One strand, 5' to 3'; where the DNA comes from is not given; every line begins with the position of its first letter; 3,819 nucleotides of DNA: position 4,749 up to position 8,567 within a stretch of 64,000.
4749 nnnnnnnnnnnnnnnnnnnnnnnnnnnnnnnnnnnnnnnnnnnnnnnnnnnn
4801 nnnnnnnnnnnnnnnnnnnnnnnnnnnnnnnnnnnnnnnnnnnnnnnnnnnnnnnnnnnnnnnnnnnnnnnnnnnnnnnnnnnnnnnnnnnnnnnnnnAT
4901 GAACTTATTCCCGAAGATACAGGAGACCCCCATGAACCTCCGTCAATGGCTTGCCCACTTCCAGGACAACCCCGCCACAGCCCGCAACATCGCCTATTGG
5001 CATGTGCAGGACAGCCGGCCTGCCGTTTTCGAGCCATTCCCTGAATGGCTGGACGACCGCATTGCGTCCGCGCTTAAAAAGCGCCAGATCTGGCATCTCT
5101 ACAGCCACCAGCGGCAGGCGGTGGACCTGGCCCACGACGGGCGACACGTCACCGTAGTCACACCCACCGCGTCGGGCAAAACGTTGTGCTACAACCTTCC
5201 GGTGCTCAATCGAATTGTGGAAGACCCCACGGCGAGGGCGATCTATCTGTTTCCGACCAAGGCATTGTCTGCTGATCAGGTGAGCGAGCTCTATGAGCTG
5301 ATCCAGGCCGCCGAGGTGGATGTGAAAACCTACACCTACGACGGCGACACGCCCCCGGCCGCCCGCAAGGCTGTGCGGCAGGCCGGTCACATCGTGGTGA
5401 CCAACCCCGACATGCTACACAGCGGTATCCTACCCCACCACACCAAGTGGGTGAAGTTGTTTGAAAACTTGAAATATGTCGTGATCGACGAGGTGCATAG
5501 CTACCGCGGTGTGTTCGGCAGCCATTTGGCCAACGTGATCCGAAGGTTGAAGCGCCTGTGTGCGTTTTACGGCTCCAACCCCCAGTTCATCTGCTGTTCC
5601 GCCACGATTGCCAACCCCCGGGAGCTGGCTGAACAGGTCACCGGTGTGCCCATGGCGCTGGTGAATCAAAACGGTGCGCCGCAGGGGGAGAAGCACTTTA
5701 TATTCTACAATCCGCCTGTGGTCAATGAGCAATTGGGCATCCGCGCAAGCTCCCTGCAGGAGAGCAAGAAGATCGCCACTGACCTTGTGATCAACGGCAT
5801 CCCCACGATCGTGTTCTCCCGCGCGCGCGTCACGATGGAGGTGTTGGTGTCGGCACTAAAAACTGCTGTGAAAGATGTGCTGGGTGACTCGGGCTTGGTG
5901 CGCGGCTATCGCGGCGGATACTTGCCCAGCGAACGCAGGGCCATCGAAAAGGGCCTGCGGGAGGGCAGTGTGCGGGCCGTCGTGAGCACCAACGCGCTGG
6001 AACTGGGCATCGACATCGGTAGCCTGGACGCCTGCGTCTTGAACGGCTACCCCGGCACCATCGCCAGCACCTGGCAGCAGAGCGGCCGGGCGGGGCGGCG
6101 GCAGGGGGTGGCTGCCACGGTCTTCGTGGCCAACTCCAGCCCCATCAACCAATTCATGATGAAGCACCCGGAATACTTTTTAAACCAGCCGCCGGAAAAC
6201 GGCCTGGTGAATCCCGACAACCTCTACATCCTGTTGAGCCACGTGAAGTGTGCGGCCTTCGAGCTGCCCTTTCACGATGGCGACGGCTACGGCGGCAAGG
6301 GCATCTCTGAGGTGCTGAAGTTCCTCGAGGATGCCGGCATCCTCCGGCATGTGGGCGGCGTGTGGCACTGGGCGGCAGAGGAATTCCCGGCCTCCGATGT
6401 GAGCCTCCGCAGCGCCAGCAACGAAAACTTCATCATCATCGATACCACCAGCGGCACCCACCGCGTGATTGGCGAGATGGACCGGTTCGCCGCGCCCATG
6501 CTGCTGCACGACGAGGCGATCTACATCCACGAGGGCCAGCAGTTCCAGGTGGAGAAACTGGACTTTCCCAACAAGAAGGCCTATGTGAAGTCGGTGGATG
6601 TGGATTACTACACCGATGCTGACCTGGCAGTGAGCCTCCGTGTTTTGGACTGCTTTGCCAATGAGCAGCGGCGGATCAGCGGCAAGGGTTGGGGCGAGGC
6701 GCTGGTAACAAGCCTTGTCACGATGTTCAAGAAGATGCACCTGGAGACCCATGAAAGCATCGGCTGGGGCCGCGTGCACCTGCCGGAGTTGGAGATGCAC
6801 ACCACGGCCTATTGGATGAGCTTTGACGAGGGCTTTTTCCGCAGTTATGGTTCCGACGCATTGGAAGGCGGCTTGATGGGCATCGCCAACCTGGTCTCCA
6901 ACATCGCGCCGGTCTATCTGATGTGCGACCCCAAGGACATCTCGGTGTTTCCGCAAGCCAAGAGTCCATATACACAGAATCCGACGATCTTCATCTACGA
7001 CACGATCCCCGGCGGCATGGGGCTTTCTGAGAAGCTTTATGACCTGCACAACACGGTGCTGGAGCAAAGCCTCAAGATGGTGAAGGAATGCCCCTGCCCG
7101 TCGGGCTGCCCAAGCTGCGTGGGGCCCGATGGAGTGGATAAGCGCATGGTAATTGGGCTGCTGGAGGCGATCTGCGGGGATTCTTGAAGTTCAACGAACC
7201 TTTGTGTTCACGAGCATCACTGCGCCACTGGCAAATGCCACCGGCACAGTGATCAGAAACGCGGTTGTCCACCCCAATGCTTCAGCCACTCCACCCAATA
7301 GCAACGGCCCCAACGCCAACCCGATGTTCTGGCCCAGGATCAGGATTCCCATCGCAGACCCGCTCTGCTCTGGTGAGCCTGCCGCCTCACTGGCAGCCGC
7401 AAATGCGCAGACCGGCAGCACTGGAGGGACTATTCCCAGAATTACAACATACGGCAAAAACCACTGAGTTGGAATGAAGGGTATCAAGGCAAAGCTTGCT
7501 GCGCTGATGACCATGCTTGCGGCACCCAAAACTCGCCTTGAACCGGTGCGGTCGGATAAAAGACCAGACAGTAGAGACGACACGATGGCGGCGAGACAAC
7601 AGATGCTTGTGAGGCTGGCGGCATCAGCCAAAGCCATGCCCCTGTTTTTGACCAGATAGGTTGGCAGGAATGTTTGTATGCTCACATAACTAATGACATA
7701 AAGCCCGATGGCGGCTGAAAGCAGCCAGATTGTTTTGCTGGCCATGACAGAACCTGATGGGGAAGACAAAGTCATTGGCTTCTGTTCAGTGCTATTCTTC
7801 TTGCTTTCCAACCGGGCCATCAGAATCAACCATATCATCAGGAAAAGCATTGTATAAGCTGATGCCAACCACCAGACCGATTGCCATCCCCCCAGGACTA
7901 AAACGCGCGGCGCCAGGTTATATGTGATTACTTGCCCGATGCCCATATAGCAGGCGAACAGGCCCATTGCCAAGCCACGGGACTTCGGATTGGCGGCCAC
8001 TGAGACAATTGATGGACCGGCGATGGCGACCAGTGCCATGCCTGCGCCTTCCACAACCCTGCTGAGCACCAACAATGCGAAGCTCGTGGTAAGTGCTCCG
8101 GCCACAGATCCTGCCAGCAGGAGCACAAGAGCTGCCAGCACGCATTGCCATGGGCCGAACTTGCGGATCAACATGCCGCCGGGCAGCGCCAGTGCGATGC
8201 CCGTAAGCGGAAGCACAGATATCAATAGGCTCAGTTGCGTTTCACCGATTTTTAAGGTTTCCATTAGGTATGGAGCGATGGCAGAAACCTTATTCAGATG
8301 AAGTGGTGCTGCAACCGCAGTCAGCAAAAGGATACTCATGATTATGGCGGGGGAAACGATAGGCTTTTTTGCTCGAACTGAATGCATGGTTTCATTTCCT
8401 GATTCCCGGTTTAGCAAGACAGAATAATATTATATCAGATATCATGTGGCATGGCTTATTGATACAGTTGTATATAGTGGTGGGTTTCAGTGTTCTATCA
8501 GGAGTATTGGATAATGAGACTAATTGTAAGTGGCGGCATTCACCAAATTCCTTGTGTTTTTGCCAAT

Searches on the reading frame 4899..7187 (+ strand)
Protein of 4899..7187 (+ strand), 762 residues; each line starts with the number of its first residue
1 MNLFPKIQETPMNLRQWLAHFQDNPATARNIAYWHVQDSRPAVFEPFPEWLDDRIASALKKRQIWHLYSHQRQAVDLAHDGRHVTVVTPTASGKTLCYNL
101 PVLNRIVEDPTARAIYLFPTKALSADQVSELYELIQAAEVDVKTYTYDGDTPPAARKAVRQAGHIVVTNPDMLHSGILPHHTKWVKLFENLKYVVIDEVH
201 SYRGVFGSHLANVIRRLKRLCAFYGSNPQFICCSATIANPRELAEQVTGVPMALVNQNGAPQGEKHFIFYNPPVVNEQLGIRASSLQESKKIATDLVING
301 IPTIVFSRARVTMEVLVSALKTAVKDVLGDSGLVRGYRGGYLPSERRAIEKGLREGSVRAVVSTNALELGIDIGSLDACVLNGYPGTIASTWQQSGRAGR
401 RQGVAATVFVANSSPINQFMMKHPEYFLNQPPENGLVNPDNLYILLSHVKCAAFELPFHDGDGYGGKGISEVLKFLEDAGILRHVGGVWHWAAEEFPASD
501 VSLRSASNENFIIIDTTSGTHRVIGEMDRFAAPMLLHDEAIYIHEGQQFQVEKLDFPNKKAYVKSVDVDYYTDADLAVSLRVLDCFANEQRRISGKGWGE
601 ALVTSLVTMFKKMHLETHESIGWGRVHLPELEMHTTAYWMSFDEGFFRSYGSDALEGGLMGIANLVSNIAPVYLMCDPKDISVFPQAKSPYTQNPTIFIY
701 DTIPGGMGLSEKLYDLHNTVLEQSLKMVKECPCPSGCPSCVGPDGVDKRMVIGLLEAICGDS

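Call 56: search_protein_families(library=pfam, proteins=[window:4899-7187:+], max_evalue=0.0001)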
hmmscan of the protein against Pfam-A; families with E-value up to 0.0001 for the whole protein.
window:4899-7187:+ (762 aa): 5 families
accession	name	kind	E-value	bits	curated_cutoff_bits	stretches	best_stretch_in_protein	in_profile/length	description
PF00270.35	DEAD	-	7.4e-36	123.8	26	1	69-241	2-165/167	DEAD/DEAH box helicase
PF09369.15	MZB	-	6.8e-22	78.4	24.2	1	663-741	2-80/80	MrfA Zn-binding domain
PF00271.37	Helicase_C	-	5.2e-13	49.7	23.5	1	301-401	16-109/110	Helicase conserved C-terminal domain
PF22982.3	WHD_HRQ1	-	7e-10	40.3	27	1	437-506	1-70/70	ATP-dependent helicase HRQ1, winged helix domain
PF04851.21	ResIII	-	5.9e-07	30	22.5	1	67-204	4-139/164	Type III restriction enzyme, res subunit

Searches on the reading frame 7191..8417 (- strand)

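Call 56: search_protein_families(library=pfam, proteins=[window:7191-8417:-], max_evalue=0.0001)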
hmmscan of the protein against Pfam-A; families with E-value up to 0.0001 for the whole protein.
window:7191-8417:- (408 aa): 4 families
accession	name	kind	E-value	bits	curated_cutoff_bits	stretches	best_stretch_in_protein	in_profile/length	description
PF07690.21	MFS_1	-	2.7e-51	175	33.4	2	43-346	14-323/347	Major Facilitator Superfamily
PF06779.20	MFS_4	-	8.4e-14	52.1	26.3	1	92-390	62-351/364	Uncharacterised MFS-type transporter YbfB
PF00083.30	Sugar_tr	-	4e-07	29.7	22.3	1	59-198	45-190/452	Sugar (and other) transporter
PF12832.13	MFS_1_like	-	1.3e-05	24.8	25.2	0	240-404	8-113/373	MFS_1 like family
